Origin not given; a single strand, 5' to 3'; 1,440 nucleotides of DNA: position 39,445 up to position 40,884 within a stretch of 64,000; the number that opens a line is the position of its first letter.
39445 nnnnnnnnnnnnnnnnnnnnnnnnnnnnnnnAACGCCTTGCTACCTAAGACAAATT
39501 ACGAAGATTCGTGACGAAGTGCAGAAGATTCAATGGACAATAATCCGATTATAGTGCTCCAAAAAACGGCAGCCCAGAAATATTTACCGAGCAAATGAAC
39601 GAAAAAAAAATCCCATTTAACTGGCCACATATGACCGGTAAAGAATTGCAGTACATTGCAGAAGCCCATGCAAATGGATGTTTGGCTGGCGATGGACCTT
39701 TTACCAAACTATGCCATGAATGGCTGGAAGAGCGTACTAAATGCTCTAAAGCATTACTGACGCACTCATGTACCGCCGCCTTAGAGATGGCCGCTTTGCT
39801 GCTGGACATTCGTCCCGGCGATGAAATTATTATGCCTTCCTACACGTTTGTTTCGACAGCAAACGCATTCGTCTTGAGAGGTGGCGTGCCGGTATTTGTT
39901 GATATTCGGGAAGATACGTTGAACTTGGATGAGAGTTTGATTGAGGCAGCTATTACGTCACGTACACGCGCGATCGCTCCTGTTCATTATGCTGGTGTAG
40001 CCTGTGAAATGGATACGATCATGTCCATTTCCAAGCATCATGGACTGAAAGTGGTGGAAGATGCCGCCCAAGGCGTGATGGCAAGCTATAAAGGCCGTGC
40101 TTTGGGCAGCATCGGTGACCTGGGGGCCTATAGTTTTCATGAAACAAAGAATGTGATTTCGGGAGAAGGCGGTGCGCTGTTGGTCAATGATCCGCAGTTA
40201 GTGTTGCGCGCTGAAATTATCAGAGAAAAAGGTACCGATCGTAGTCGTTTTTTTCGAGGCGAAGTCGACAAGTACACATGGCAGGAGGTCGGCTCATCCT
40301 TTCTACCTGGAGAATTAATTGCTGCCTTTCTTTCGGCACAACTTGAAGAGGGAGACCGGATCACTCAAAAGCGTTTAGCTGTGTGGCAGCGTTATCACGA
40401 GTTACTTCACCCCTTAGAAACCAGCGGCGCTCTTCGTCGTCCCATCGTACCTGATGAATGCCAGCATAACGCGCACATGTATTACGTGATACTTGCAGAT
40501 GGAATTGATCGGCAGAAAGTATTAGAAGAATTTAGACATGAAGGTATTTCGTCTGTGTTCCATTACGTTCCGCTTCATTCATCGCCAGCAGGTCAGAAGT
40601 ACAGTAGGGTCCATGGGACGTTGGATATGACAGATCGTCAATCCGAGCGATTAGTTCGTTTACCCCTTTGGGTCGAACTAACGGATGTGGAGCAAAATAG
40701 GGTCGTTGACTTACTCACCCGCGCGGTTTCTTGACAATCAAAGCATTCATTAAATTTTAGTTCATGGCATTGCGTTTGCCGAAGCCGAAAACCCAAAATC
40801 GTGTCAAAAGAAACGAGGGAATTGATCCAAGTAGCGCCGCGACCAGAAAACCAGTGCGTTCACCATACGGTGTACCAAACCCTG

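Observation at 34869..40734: Island combining WecE with ATP-grasp ligase, amidohydrolase, RraA-type aldolase and a class I aminotransferase: candidate pathway for an amino-acid-acylated 4-amino-4,6-dideoxyhexose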

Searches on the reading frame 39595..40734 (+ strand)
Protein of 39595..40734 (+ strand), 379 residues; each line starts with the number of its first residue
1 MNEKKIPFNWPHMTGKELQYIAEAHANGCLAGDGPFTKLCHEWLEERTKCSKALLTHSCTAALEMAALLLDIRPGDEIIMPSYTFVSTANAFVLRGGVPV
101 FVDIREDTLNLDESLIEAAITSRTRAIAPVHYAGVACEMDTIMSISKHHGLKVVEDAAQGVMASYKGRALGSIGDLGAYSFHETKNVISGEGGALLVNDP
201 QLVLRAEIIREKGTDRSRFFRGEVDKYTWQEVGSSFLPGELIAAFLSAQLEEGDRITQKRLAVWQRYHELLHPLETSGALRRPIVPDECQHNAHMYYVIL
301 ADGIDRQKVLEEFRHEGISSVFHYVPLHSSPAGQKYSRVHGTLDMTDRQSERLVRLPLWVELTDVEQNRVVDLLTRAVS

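Call 4: search_protein_families(library=pfam, proteins=[window:39595-40734:+], max_evalue=0.01)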
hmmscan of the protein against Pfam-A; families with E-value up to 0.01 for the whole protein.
window:39595-40734:+ (379 aa): 4 families
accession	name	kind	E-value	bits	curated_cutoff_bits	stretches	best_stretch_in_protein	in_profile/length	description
PF01041.23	DegT_DnrJ_EryC1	-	2.7e-86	290.4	19.8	1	14-374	4-359/360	DegT/DnrJ/EryC1/StrS aminotransferase family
PF00155.27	Aminotran_1_2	-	9.2e-07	28.8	19.7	1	46-127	62-150/361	Aminotransferase class I and II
PF00266.25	Aminotran_5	-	2.7e-05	23.8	21.5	1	52-162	63-181/371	Aminotransferase class-V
PF01212.27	Beta_elim_lyase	-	0.0044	16.8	27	0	31-164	29-176/288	Beta-eliminating lyase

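Call 5: search_protein_families(library=ncbifam, proteins=[window:39595-40734:+], max_evalue=0.01)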
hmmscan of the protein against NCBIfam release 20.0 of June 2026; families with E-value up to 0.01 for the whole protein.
window:39595-40734:+ (379 aa): 23 families
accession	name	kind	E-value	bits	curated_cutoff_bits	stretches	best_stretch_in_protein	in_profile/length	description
TIGR02379.1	ECA_wecE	subfamily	1.1e-196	653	434.85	1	6-378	2-375/376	dTDP-4-amino-4,6-dideoxy-D-glucose transaminase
NF008687.0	PRK11706.1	equivalog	2e-188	625.8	375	1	5-377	1-373/375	dTDP-4-amino-4,6-dideoxygalactose transaminase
TIGR03588.1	PseC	equivalog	6.7e-65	219.4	423.5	1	12-376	8-378/380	UDP-4-amino-4,6-dideoxy-N-acetyl-beta-L-altrosamine transaminase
NF008658.2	PRK11658.1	equivalog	3.4e-62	210.3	631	1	5-376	4-375/379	UDP-4-amino-4-deoxy-L-arabinose aminotransferase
TIGR04181.1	NHT_00031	hypoth_equivalog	1.1e-53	182.4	420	1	6-357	1-357/359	LegC family aminotransferase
TIGR04427.1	PLP_DesI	equivalog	2.4e-40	138.8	650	1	23-378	40-383/390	dTDP-4-dehydro-6-deoxyglucose aminotransferase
NF011936.0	PRK15407.1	equivalog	1.8e-38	132.4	423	2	13-215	44-253/440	lipopolysaccharide biosynthesis protein RfbH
NF005816.0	PRK07682.1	equivalog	6.4e-08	31.6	620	1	54-156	94-202/390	aminotransferase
NF004621.0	PRK05957.1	equivalog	1.6e-07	30.4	498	1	60-136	99-176/389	pyridoxal phosphate-dependent aminotransferase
NF005817.0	PRK07683.1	equivalog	1.9e-07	30.1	575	1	53-153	92-197/387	aminotransferase A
NF041364.1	GntC_guanitoxin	equivalog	1.2e-06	27.6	415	1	49-157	59-174/356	guanitoxin biosynthesis PLP-dependent (S)-gamma-hydroxy-L-arginine cyclodehydratase GntC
NF006488.0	PRK08912.1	equivalog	2.1e-06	26.9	498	1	53-129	90-168/387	aminotransferase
NF004770.0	PRK06108.1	subfamily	3.8e-06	26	422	1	46-161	92-214/396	pyridoxal phosphate-dependent aminotransferase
NF006569.0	PRK09082.1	subfamily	1.7e-05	24.1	420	1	54-127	95-167/386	methionine aminotransferase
NF005732.0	PRK07550.1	equivalog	2.3e-05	23.6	366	1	49-154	92-203/389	aminotransferase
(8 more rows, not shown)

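Call 67: search_solved_structures(query=window:39595-40734:+, max_evalue=1e-20)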
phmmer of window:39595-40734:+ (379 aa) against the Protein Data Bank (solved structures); distinct sequences matched with E-value up to 1e-20: 49.
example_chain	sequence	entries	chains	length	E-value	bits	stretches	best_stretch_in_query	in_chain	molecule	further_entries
4piw_A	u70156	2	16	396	1.4e-149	501.6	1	5-374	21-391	TDP-4-keto-6-deoxy-D-glucose transaminase family protein | dTDP-4-amino-4,6-dideoxygalactose transaminase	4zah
6blg_A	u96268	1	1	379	2.1e-147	494.5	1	5-374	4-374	dTDP-4-amino-4,6-dideoxygalactose transaminase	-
8sng_A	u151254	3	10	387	2.7e-49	171.6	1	6-374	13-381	UDP-4-amino-4-deoxy-L-arabinose--oxoglutarate aminotransferase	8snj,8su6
1mdo_A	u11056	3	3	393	6.2e-49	170.5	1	6-374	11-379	ArnB aminotransferase | UDP-4-amino-4-deoxy-L-arabinose--oxoglutarate aminotransferase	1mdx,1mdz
4oca_A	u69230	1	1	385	4e-48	167.8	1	6-374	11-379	UDP-4-amino-4-deoxy-L-arabinose--oxoglutarate aminotransferase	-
3bn1_A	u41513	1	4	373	1.9e-47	165.5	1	8-374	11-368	Perosamine synthetase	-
3dr7_A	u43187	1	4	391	2.2e-47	165.3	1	8-374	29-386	Putative perosamine synthetase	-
3dr4_A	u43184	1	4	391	1.5e-46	162.6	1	8-374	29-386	Putative perosamine synthetase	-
4lc3_A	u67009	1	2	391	1.9e-43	152.4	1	6-375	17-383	Putative UDP-4-amino-4-deoxy-l-arabinose--oxoglutarate aminotransferase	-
5uid_A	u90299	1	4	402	6.5e-43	150.6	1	11-371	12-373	Aminotransferase TlmJ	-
7b0d_A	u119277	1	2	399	8.4e-43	150.3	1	57-371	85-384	Glutamine--scyllo-inositol transaminase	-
7b0m_AAA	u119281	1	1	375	1.2e-42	149.7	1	10-271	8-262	Sugar aminotransferase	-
3frk_A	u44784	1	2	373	2.9e-41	145.2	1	64-374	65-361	QdtB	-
5k8b_A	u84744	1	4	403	1.4e-39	139.7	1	41-257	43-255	8-amino-3,8-dideoxy-alpha-D-manno-octulosonate transaminase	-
2oga_A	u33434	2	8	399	8.7e-39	137.1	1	55-374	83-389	Transaminase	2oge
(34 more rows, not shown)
